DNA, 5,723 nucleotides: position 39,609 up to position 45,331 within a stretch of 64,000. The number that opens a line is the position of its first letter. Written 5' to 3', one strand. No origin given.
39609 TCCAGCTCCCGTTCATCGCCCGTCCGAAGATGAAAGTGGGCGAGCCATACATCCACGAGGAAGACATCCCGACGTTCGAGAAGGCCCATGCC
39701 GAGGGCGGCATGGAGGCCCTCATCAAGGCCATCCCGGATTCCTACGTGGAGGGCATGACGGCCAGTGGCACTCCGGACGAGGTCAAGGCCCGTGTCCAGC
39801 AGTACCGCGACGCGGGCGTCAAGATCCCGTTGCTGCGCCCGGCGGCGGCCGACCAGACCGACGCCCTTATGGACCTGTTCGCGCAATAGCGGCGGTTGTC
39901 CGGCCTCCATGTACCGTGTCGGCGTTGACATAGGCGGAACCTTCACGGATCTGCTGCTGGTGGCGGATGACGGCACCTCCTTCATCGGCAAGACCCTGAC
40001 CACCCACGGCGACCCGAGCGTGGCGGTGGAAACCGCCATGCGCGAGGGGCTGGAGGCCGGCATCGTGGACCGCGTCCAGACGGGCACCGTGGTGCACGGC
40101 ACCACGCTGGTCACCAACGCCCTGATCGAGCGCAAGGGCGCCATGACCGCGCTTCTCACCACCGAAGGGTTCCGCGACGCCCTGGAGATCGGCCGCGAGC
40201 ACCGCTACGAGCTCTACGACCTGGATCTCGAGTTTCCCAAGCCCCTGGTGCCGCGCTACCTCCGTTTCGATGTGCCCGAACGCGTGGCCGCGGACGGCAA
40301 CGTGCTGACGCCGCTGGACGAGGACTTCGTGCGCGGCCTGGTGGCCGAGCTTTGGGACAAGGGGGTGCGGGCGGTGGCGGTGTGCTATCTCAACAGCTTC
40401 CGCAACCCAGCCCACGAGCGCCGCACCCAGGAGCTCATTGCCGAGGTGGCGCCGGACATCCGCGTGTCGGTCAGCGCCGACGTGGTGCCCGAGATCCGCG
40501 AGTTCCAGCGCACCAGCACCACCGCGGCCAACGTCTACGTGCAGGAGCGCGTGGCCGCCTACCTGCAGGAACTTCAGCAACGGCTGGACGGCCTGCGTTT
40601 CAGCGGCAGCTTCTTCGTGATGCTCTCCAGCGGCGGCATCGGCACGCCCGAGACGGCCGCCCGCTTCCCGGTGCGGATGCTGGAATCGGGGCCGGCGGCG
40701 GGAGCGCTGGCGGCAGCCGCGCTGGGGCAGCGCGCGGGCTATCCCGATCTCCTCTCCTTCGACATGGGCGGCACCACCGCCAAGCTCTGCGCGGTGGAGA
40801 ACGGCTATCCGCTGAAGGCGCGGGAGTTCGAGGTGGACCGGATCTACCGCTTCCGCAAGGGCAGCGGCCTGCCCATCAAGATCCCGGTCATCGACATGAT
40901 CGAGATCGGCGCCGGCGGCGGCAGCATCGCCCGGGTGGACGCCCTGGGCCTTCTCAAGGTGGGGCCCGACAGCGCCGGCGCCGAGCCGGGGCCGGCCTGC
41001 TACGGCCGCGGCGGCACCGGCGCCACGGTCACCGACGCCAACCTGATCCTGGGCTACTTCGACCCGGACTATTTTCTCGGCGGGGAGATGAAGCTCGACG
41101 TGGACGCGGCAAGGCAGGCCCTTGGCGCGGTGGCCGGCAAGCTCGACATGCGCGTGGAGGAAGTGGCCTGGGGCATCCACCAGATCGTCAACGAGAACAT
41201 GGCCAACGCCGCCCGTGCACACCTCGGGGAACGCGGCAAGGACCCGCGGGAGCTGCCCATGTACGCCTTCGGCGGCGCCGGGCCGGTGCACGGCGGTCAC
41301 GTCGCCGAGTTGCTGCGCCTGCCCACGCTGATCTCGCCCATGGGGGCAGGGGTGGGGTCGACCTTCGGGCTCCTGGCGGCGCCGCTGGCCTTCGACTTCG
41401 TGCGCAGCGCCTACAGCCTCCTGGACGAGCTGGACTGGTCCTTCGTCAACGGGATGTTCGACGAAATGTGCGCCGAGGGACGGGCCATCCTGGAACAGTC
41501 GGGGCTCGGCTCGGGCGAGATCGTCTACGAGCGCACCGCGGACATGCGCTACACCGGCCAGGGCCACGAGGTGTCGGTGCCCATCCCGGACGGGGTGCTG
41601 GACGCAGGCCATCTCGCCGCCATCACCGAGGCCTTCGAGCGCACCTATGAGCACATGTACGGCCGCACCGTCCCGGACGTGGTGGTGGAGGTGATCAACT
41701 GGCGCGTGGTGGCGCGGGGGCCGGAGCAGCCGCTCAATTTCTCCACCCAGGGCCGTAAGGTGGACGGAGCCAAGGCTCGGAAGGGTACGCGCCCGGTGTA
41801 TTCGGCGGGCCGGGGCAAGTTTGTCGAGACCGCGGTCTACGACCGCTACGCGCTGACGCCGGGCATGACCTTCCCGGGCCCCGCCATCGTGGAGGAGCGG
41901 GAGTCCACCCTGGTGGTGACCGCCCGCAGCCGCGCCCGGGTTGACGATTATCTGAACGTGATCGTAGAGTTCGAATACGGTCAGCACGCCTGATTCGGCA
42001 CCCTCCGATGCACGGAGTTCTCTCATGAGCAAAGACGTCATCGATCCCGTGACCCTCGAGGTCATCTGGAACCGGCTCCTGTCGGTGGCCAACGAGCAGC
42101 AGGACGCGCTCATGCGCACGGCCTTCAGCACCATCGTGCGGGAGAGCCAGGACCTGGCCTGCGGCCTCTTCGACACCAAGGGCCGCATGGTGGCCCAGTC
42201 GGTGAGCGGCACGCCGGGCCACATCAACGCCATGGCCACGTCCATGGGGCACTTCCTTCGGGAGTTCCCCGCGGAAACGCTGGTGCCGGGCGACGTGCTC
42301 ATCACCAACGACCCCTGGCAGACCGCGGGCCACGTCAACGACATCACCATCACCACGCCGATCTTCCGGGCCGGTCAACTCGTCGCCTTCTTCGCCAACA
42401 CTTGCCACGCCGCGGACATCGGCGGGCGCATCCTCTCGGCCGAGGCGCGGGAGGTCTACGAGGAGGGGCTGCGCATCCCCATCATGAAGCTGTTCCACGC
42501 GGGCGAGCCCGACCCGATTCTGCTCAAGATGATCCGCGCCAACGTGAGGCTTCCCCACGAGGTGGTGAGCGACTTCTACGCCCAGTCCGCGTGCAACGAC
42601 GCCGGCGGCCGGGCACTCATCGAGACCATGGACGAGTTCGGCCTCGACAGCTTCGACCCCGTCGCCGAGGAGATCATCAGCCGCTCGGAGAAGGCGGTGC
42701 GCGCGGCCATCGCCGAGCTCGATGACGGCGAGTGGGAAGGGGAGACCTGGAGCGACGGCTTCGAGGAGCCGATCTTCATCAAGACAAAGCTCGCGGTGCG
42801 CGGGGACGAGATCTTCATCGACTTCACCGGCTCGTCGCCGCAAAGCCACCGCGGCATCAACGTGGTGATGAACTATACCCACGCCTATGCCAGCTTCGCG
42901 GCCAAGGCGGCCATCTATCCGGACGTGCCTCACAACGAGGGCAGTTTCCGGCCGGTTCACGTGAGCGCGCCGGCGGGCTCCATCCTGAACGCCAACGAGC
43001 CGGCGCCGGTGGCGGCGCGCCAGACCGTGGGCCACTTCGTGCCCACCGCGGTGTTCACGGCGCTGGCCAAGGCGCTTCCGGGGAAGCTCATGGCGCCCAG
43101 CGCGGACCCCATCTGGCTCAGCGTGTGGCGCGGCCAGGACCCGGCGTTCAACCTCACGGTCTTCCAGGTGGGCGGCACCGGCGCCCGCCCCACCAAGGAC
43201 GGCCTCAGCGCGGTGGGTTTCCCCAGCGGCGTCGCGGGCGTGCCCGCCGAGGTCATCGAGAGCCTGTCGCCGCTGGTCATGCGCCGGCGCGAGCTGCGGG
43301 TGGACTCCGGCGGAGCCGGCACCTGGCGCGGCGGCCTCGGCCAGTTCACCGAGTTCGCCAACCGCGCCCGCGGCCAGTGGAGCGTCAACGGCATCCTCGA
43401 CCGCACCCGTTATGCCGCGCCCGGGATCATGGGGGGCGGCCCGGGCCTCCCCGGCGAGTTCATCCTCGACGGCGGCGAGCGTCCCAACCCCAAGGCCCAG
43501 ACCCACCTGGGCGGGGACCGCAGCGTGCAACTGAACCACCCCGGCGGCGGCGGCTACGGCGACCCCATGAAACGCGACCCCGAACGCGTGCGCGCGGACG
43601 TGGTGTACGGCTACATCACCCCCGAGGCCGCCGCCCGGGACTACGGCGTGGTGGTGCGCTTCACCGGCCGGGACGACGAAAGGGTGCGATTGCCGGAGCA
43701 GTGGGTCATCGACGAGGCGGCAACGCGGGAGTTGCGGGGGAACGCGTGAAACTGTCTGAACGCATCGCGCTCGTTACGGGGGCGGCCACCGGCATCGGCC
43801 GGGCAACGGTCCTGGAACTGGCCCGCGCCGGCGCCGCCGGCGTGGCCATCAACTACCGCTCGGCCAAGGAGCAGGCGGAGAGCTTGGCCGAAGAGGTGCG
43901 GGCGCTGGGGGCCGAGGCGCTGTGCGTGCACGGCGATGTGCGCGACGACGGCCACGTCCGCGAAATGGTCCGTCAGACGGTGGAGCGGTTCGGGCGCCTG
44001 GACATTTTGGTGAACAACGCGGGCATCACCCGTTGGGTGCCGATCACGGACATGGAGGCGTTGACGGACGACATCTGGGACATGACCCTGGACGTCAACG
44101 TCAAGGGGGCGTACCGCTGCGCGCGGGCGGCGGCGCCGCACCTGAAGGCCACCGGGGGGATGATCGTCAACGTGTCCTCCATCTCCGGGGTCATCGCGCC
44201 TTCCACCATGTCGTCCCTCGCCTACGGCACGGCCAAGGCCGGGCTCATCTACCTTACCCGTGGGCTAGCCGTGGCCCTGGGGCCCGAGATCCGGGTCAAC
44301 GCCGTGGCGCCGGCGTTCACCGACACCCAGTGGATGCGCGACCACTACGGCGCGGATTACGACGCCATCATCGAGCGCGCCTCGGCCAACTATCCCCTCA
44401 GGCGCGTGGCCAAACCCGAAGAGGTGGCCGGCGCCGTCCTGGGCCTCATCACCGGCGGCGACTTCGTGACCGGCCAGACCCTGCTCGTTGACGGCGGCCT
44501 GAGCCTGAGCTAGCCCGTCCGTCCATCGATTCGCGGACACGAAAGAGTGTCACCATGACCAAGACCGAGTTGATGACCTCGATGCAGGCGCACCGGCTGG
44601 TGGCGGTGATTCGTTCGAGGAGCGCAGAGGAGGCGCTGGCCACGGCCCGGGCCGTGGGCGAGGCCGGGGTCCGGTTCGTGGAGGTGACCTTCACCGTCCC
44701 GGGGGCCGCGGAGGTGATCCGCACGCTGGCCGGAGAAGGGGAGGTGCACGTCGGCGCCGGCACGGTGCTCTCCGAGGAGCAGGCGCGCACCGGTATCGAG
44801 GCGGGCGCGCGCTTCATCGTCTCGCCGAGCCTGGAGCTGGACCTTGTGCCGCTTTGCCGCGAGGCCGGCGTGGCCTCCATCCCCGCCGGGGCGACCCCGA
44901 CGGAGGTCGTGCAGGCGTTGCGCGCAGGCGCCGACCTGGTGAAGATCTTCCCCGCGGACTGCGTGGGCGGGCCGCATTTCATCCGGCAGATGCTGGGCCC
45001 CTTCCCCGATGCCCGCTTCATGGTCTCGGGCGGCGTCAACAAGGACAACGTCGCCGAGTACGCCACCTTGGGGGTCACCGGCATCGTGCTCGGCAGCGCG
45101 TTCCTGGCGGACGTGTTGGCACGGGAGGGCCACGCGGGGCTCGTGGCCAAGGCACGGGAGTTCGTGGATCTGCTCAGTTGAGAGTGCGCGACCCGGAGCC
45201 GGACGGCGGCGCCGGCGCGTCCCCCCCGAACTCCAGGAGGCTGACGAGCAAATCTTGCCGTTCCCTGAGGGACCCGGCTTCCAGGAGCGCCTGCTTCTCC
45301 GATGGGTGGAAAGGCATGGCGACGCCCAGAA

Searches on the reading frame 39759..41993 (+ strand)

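Call 35: search_protein_families(library=pfam, proteins=[window:39759-41993:+], max_evalue=0.00001)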
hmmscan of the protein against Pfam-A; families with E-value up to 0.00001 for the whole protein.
window:39759-41993:+ (744 aa): 3 families
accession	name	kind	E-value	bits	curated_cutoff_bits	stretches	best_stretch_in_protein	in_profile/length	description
PF01968.24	Hydantoinase_A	-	2.3e-84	283.6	22.9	1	251-544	1-288/291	Hydantoinase/oxoprolinase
PF05378.19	Hydant_A_N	-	3.9e-50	170.5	25.2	1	53-230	1-175/176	Hydantoinase/oxoprolinase N-terminal region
PF19278.4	Hydant_A_C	-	2.6e-16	60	21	1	564-731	15-185/193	Hydantoinase/oxoprolinase C-terminal domain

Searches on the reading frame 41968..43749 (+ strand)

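Call 35: search_protein_families(library=pfam, proteins=[window:41968-43749:+], max_evalue=0.00001)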
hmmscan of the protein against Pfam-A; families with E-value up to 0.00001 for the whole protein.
window:41968-43749:+ (593 aa): 1 family
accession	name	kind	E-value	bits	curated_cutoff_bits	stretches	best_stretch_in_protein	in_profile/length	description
PF02538.19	Hydantoinase_B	-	9.6e-153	509.8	26.8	1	26-533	1-519/519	Hydantoinase B/oxoprolinase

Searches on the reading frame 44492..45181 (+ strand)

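Call 36: search_protein_families(library=pfam, proteins=[window:44492-45181:+], max_evalue=0.00001)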
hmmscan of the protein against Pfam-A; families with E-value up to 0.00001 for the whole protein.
window:44492-45181:+ (229 aa): 1 family
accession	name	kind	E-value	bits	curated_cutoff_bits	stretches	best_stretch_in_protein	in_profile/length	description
PF01081.25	Aldolase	-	1.2e-41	142.7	27.8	1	30-207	4-182/196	KDPG and KHG aldolase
